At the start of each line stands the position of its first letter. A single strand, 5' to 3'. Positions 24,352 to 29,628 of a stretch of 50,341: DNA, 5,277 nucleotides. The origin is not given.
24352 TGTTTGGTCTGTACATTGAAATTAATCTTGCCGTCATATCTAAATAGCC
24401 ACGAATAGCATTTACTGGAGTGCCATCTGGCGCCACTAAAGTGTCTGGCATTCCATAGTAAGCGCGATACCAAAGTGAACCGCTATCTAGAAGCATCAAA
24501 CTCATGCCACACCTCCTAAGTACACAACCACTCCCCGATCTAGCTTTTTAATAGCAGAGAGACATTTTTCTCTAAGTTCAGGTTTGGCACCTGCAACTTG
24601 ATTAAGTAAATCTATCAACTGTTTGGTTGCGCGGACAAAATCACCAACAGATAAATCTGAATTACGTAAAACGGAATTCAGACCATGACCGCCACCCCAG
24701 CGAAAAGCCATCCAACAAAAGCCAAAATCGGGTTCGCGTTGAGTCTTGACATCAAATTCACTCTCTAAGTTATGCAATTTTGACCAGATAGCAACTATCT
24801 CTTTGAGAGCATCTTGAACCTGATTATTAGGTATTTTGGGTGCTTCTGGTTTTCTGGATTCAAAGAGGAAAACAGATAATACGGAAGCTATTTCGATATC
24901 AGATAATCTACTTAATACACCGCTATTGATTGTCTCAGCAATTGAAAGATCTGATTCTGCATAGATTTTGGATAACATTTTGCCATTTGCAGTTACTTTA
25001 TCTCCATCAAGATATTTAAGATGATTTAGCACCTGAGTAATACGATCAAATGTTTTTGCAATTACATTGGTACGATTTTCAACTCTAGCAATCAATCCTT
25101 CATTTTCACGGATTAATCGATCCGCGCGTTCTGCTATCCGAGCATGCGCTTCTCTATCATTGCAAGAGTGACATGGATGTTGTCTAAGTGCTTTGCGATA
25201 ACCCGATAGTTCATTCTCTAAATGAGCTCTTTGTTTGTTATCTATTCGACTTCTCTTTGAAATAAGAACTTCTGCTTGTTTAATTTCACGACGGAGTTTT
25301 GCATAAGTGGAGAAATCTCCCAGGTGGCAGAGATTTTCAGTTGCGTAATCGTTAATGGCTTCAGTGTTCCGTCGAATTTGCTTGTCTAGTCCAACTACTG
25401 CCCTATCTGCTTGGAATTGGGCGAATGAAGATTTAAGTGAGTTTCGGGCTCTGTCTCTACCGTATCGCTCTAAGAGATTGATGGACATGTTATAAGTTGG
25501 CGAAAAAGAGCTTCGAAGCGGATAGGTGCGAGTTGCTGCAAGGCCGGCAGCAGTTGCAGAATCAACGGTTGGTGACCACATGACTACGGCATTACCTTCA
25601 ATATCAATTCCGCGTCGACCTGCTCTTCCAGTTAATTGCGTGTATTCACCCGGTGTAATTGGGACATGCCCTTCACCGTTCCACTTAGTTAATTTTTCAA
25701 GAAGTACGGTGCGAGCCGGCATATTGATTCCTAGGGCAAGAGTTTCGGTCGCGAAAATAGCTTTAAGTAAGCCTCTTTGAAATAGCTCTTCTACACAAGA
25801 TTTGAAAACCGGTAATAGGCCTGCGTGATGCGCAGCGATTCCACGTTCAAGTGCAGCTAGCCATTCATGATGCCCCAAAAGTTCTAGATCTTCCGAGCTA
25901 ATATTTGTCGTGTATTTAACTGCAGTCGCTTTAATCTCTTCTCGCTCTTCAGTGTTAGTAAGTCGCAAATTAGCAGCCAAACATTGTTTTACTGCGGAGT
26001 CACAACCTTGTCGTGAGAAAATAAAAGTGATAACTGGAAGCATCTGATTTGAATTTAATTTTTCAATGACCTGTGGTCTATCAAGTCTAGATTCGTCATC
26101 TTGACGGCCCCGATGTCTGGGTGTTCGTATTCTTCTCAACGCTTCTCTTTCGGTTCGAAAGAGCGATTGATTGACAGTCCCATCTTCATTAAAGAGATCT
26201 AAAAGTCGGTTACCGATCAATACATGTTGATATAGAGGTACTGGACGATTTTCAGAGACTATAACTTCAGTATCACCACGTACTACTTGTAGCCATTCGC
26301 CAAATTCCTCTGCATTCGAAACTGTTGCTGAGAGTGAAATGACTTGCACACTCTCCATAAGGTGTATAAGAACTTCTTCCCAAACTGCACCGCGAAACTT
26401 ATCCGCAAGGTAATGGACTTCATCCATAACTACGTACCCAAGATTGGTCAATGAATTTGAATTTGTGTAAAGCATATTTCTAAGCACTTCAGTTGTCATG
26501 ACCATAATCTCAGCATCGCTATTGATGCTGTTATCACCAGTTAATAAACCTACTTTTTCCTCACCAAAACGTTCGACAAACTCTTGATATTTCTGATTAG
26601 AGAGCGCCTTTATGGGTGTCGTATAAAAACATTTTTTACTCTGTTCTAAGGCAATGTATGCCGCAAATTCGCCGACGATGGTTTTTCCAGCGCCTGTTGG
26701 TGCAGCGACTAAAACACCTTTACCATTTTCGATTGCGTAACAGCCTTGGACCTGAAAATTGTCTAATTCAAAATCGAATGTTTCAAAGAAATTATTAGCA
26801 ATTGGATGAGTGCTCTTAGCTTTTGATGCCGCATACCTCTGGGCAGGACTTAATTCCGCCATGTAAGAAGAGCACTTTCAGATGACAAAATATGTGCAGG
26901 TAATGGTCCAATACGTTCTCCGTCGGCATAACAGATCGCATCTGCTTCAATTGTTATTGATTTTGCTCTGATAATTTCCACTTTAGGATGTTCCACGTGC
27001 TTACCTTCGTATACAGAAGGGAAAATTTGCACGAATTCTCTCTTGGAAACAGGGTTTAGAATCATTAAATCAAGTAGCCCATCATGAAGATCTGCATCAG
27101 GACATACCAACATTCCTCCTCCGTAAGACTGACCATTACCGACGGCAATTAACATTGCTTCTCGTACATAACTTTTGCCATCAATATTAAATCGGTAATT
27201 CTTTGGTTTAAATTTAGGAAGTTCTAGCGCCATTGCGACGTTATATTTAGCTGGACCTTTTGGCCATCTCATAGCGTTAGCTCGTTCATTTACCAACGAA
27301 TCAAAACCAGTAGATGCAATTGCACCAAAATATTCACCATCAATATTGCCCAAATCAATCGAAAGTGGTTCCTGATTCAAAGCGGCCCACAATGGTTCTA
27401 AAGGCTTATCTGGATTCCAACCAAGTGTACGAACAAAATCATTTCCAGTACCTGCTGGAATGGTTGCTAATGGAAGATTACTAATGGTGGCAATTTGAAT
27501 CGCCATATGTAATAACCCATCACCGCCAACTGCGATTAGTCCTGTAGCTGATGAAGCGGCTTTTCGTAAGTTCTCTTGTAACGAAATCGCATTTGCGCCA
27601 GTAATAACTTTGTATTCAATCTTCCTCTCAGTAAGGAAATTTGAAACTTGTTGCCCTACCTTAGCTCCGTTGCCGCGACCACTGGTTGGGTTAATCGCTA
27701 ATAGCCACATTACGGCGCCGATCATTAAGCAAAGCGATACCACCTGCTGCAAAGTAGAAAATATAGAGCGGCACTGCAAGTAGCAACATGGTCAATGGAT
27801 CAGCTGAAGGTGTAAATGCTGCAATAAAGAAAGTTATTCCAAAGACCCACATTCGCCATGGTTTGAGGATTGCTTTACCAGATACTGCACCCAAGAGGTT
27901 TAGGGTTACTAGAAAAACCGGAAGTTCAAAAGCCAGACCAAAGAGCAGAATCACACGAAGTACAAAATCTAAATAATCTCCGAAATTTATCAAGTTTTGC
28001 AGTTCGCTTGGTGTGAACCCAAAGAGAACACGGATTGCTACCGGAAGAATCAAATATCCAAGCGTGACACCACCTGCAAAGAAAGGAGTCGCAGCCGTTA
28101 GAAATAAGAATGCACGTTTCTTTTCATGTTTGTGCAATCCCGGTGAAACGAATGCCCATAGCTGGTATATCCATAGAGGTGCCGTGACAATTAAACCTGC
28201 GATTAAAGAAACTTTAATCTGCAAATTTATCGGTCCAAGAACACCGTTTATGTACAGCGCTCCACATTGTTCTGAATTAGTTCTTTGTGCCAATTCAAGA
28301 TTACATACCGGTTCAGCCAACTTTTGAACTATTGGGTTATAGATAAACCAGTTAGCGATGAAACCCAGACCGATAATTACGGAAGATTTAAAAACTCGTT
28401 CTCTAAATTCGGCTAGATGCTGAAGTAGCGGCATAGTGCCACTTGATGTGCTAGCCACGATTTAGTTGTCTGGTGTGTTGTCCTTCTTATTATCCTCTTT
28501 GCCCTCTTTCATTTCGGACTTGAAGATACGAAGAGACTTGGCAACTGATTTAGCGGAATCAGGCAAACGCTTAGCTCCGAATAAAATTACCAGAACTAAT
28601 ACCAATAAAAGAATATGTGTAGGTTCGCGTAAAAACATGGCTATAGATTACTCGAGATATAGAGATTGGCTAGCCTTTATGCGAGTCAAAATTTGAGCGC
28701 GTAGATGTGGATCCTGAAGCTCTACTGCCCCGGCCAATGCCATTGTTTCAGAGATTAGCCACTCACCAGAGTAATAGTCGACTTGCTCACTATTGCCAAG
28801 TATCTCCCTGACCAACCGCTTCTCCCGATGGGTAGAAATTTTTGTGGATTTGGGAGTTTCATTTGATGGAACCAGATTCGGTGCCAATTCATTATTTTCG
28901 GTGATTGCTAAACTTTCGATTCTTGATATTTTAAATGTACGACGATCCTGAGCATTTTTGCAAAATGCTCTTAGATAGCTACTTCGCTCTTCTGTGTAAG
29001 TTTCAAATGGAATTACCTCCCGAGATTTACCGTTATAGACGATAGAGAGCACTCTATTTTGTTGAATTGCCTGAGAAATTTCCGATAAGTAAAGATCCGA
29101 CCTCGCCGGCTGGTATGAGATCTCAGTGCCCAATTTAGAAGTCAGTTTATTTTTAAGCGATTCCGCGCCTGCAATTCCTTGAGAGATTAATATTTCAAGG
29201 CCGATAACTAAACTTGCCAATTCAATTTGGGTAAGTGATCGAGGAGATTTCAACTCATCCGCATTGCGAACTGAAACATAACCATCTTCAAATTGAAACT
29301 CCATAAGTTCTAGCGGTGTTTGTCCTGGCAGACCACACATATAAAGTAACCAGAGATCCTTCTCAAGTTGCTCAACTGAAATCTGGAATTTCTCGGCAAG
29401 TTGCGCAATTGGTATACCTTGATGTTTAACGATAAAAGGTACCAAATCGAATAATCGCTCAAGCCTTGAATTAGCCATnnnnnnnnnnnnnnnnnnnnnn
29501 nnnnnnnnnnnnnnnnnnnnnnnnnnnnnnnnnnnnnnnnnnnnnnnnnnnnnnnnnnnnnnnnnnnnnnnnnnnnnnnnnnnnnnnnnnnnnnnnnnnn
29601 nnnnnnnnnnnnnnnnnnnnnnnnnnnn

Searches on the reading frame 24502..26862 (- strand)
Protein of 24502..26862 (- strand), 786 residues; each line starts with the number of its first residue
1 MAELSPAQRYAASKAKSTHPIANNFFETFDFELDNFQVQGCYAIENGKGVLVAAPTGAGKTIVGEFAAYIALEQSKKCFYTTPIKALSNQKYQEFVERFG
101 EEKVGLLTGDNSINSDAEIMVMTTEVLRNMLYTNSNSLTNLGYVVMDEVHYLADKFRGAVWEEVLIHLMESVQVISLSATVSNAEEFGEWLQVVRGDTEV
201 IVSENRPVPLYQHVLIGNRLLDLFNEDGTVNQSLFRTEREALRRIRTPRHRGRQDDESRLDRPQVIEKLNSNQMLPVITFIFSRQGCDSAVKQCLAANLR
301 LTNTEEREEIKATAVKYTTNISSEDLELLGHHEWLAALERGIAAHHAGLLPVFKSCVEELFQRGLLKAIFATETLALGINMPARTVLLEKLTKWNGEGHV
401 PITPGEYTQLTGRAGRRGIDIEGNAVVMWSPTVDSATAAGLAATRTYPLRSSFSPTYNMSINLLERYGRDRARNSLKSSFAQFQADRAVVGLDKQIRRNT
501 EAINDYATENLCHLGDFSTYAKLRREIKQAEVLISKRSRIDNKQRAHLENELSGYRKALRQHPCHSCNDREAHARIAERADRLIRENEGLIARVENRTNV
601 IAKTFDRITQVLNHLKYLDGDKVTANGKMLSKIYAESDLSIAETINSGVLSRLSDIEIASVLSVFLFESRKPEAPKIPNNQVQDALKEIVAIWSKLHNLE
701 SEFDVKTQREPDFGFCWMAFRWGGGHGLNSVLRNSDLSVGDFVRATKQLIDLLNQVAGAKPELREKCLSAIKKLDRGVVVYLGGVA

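Call 7: search_protein_families(library=ncbifam, proteins=[window:24502-26862:-])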
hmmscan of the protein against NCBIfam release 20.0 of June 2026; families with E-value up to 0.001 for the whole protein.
window:24502-26862:- (786 aa): 24 families
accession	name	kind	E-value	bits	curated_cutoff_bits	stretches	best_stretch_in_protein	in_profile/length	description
NF002654.0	PRK02362.1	equivalog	8e-59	199.7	887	1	45-428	37-393/739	ATP-dependent DNA helicase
NF002251.0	PRK01172.1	equivalog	2.4e-51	174.8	891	2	24-228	14-221/674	ATP-dependent DNA helicase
NF040935.1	helicase_Hel308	equivalog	2.4e-50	171.4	1200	2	46-223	41-220/704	ATP-dependent DNA helicase Hel308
NF001308.0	PRK00254.1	equivalog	6.6e-49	166.8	1216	2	44-232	36-222/720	ATP-dependent DNA helicase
TIGR04121.1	DEXH_lig_assoc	equivalog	2.9e-26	91.5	850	1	22-209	3-213/804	ligase-associated DNA damage response DEXH box helicase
NF010338.0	PRK13767.1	equivalog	1.2e-14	53.6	849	1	24-194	26-231/877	ATP-dependent helicase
TIGR01587.1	cas3_core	equivalog_domain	2.3e-11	43.4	102.45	1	50-112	2-66/358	CRISPR-associated helicase Cas3'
NF010337.0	PRK13766.1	equivalog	1e-08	33.8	610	1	48-151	31-143/781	Hef nuclease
TIGR03817.1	DECH_helic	hypoth_equivalog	2.2e-07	29.6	874.1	1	36-419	40-375/742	helicase/secretion neighborhood putative DEAH-box helicase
TIGR00643.1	recG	equivalog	3.4e-07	29.4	659.4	1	54-180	263-395/629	ATP-dependent DNA helicase RecG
NF008279.0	PRK11057.1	equivalog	3.4e-06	25.8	1015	1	341-431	262-342/608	ATP-dependent DNA helicase RecQ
NF007284.0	PRK09751.1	equivalog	5.6e-06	23.8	1496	1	103-198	127-234/1538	ATP-dependent helicase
NF008163.0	PRK10917.1-1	equivalog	8.1e-06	24.4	796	1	7-173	243-423/692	ATP-dependent DNA helicase RecG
NF008165.0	PRK10917.1-3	equivalog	1.3e-05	23.9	711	1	51-180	289-421/692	ATP-dependent DNA helicase RecG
NF008170.0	PRK10917.2-4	equivalog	1.3e-05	23.3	975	1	13-153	381-535/826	ATP-dependent DNA helicase RecG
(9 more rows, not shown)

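Call 8: search_protein_families(library=pfam, proteins=[window:24502-26862:-])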
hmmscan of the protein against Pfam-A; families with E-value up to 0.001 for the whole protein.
window:24502-26862:- (786 aa): 6 families
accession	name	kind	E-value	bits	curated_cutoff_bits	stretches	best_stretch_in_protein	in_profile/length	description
PF08148.17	DSHCT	-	7.9e-34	117.3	22.7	1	621-779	2-170/172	DSHCT (NUC185) domain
PF00270.35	DEAD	-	1.2e-28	100.4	26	1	36-186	3-166/167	DEAD/DEAH box helicase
PF04851.21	ResIII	-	1.5e-16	61.2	22.5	1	32-181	20-162/164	Type III restriction enzyme, res subunit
PF22527.2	DEXQc_Suv3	-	7.3e-09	35.8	27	1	53-168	19-121/154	DEXQ-box helicase domain of Suv3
PF00271.37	Helicase_C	-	6.5e-06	26.8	23.5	1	332-418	31-110/110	Helicase conserved C-terminal domain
PF21408.2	MTR4-like_stalk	-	4.1e-05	24.2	24.2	1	476-530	4-55/64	Exosome RNA helicase MTR4-like, stalk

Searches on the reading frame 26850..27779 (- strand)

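Call 7: search_protein_families(library=ncbifam, proteins=[window:26850-27779:-])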
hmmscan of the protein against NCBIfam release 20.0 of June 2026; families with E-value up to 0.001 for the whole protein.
window:26850-27779:- (309 aa): 11 families
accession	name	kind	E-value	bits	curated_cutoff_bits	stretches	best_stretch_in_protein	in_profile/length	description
NF008882.0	PRK11914.1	equivalog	2.6e-72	243.6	302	1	28-304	14-298/306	diacylglycerol kinase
NF009604.0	PRK13057.1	equivalog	8.3e-42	143.2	274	1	26-299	12-285/302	lipid kinase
TIGR00147.1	TIGR00147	subfamily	1.3e-38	132.7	118.65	1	25-304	4-290/296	YegS/Rv2252/BmrU family lipid kinase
NF009603.0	PRK13055.1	subfamily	5.6e-33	114.3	342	1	28-294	8-285/335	diacylglycerol kinase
NF009874.0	PRK13337.1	equivalog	5.3e-30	104.4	385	1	29-298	9-283/305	diacylglycerol kinase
NF009605.0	PRK13059.1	equivalog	5.1e-28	97.9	313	1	30-300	9-283/295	putative lipid kinase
NF009602.0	PRK13054.1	equivalog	8.1e-28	97.4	284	1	76-279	55-261/301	lipid kinase YegS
TIGR03702.1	lip_kinase_YegS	equivalog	1.2e-23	83.7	387.45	1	76-279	51-255/295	lipid kinase YegS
NF002033.0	PRK00861.1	subfamily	2.6e-16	59.2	293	1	27-300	16-296/328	putative lipid kinase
NF040993.1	MamU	equivalog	6.9e-09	35.5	400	1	67-172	47-154/296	lipid kinase MamU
NF009025.0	PRK12361.1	equivalog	4.1e-08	31.9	505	1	19-171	239-393/546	hypothetical protein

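Call 8: search_protein_families(library=pfam, proteins=[window:26850-27779:-])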
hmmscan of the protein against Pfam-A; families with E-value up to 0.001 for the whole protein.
window:26850-27779:- (309 aa): 2 families
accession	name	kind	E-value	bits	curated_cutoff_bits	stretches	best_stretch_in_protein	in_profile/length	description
PF19279.4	YegS_C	-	2.3e-48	164.4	27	1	154-297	2-147/158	YegS C-terminal NAD kinase beta sandwich-like domain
PF00781.29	DAGK_cat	-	1.5e-23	83.2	23.6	1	25-145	2-124/125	Diacylglycerol kinase catalytic domain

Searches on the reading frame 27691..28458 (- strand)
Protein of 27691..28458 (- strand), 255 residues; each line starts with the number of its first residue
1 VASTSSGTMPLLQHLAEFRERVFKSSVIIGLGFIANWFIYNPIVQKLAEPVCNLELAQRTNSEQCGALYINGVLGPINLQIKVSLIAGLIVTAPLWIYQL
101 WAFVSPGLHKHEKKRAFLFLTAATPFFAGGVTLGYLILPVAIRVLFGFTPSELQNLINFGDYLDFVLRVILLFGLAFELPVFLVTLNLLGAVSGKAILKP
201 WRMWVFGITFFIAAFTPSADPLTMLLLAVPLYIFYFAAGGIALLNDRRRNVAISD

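Call 7: search_protein_families(library=ncbifam, proteins=[window:27691-28458:-])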
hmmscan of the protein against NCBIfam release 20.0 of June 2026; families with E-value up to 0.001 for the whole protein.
window:27691-28458:- (255 aa): 3 families
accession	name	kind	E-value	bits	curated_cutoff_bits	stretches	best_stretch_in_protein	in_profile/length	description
TIGR00945.1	tatC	equivalog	6.1e-49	166.9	132.7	1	11-235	1-215/215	twin-arginine translocase subunit TatC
TIGR01912.1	TatC-Arch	equivalog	2.8e-42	145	192.6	1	12-238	3-225/234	Sec-independent protein translocase TatC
NF008174.0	PRK10921.1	equivalog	2.5e-30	105.9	432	1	7-235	5-226/258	Sec-independent protein translocase subunit TatC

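Call 8: search_protein_families(library=pfam, proteins=[window:27691-28458:-])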
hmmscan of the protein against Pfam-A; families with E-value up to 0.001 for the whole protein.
window:27691-28458:- (255 aa): 1 family
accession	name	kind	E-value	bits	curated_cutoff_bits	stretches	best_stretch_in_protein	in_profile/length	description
PF00902.23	TatC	-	1.7e-58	198.3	25.1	1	13-230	1-208/208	Sec-independent protein translocase protein (TatC)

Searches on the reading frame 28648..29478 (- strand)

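Call 7: search_protein_families(library=ncbifam, proteins=[window:28648-29478:-])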
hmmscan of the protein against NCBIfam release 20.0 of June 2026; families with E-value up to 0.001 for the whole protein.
window:28648-29478:- (276 aa): 0 families

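Call 8: search_protein_families(library=pfam, proteins=[window:28648-29478:-])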
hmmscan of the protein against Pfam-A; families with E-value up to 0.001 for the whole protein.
window:28648-29478:- (276 aa): 2 families
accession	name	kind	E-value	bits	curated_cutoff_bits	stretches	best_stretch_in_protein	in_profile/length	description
PF19187.6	HTH_PafC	-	1.9e-28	99.1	32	1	5-103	2-100/115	PafC helix-turn-helix domain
PF13280.12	WYL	-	5e-11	42.9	21.8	1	131-191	3-69/70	WYL domain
